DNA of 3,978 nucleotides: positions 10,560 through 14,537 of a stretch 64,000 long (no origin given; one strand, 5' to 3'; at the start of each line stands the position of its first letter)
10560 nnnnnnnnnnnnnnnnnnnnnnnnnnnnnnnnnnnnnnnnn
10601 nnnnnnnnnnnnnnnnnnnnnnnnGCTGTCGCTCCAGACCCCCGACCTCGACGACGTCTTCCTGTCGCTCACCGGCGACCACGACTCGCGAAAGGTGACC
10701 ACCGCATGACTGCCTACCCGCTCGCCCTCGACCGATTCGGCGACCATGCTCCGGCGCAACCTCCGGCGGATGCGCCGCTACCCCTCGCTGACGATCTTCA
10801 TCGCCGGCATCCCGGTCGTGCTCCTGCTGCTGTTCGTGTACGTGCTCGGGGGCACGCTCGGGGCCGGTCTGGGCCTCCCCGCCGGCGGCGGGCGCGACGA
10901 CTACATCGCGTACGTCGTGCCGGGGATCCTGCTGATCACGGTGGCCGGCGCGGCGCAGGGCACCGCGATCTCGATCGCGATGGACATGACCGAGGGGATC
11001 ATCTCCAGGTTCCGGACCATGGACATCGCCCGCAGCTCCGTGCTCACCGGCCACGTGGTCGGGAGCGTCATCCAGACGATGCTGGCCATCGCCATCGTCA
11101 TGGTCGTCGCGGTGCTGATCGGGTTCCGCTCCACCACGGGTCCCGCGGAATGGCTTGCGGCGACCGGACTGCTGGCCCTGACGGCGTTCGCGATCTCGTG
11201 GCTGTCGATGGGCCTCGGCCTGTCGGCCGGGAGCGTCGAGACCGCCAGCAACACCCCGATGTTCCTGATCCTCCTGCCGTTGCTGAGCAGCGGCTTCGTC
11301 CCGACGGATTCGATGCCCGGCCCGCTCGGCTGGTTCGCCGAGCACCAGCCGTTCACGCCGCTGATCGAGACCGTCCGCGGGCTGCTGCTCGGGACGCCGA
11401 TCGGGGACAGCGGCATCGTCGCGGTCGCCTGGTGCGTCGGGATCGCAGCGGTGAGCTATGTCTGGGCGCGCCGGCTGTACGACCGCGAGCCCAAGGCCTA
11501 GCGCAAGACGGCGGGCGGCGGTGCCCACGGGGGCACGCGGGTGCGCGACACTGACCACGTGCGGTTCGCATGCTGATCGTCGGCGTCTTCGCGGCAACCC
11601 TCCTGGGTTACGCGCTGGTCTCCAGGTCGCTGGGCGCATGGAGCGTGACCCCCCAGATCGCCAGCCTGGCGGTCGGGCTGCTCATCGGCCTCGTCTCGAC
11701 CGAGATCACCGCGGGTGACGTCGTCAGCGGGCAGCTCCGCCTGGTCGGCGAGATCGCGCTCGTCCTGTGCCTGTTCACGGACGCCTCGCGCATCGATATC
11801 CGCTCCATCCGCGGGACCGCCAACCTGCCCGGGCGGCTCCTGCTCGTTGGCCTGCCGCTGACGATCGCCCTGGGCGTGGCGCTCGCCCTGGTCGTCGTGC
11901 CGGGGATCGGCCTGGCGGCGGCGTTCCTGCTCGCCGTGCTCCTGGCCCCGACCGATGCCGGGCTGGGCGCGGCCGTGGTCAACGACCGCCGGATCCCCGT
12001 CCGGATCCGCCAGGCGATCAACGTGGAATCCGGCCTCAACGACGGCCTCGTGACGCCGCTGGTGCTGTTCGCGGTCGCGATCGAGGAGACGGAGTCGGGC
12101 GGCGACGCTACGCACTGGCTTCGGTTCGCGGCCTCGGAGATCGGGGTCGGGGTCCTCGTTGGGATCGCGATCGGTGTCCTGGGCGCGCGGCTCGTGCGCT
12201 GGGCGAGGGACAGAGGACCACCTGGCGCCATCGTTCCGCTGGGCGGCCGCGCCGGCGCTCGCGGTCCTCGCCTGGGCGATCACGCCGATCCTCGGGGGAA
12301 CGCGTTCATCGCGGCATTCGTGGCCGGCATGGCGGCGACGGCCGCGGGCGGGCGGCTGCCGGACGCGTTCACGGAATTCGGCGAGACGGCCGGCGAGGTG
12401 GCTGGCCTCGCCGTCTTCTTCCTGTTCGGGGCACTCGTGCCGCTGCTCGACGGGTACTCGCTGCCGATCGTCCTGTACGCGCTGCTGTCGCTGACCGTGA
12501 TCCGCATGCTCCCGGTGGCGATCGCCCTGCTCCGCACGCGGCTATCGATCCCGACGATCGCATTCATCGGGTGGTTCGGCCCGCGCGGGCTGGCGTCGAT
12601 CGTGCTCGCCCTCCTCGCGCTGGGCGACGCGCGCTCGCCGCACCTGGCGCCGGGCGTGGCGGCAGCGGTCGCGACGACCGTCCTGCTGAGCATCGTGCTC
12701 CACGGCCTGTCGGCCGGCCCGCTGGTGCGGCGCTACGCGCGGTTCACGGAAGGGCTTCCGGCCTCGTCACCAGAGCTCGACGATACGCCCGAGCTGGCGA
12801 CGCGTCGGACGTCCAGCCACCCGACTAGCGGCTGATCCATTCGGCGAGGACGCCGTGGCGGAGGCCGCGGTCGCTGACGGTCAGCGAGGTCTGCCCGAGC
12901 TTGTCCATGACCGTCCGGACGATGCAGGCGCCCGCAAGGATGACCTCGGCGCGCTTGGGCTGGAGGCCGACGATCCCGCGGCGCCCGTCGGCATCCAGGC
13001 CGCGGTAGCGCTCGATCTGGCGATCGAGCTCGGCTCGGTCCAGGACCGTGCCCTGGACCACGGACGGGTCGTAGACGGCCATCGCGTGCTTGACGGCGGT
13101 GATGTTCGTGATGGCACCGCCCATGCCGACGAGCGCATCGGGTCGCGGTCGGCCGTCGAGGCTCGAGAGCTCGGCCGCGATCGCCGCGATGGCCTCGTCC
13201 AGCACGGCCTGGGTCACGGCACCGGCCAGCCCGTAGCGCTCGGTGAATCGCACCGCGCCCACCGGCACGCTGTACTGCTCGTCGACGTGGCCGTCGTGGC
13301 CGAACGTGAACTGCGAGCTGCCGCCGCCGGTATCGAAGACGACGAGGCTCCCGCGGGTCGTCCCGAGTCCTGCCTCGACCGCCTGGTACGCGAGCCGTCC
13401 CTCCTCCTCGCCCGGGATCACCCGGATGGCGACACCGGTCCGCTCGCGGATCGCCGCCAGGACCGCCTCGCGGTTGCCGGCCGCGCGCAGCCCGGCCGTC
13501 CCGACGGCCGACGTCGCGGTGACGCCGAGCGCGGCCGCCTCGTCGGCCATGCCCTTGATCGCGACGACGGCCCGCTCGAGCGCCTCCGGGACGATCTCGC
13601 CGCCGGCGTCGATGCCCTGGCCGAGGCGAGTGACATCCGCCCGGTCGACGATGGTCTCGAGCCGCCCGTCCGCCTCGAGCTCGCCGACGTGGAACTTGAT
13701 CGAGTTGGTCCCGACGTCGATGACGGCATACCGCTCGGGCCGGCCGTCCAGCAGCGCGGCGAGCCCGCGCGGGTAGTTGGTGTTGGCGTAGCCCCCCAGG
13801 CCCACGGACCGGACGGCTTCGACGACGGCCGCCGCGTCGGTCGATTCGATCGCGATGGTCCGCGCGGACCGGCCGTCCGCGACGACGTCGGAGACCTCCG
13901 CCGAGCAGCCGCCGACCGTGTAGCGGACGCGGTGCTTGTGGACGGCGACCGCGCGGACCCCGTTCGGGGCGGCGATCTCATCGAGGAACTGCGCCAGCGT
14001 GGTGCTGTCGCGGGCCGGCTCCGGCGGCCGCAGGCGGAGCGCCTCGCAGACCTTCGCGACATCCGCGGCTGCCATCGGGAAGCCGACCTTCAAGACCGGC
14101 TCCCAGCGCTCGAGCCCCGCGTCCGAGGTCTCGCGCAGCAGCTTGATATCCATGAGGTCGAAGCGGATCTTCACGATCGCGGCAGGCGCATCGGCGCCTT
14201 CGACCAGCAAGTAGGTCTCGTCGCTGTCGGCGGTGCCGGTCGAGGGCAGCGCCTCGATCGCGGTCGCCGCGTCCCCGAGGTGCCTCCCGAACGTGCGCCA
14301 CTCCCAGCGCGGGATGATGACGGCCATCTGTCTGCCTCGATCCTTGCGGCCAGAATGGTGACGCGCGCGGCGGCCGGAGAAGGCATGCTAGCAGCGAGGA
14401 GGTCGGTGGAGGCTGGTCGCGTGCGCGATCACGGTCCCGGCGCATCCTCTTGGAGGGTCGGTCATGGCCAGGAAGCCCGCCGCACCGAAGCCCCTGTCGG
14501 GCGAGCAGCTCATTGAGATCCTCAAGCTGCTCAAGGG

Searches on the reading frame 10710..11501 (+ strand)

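Call 16: search_protein_families(library=pfam, proteins=[window:10710-11501:+])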
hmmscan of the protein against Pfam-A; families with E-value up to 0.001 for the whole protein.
window:10710-11501:+ (263 aa): 2 families
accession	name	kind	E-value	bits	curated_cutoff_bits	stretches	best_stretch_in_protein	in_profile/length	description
PF01061.29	ABC2_membrane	-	2.2e-23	83.3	26.9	1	12-226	5-210/211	ABC-2 type transporter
PF12698.13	ABC2_membrane_3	-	6.1e-11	42.4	31.6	1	62-250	157-342/347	ABC-2 family transporter protein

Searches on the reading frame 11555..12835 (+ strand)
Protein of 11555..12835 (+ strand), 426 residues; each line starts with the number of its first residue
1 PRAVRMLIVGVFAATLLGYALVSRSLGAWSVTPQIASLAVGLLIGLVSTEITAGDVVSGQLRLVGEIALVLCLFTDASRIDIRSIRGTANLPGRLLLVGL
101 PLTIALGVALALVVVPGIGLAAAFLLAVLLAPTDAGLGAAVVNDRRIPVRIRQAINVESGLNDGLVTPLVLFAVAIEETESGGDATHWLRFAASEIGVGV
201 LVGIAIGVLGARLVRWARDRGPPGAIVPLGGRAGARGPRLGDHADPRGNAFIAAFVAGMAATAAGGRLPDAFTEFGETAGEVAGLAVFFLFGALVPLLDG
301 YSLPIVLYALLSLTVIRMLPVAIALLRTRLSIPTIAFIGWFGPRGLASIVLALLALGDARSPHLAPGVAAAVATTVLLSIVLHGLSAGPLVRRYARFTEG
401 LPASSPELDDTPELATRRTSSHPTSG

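Call 16: search_protein_families(library=pfam, proteins=[window:11555-12835:+])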
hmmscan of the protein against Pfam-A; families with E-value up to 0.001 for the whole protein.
window:11555-12835:+ (426 aa): 1 family
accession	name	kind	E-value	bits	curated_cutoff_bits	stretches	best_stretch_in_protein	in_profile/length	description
PF00999.27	Na_H_Exchanger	-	2.4e-33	116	26.2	1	14-392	3-374/375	Sodium/hydrogen exchanger, transmembrane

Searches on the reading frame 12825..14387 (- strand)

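Call 16: search_protein_families(library=pfam, proteins=[window:12825-14387:-])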
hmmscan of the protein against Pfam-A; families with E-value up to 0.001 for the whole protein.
window:12825-14387:- (520 aa): 1 family
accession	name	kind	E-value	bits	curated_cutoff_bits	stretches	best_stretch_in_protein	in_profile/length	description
PF02541.22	Ppx-GppA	-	2.6e-49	168.6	27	1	239-518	6-282/285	Ppx/GppA phosphatase family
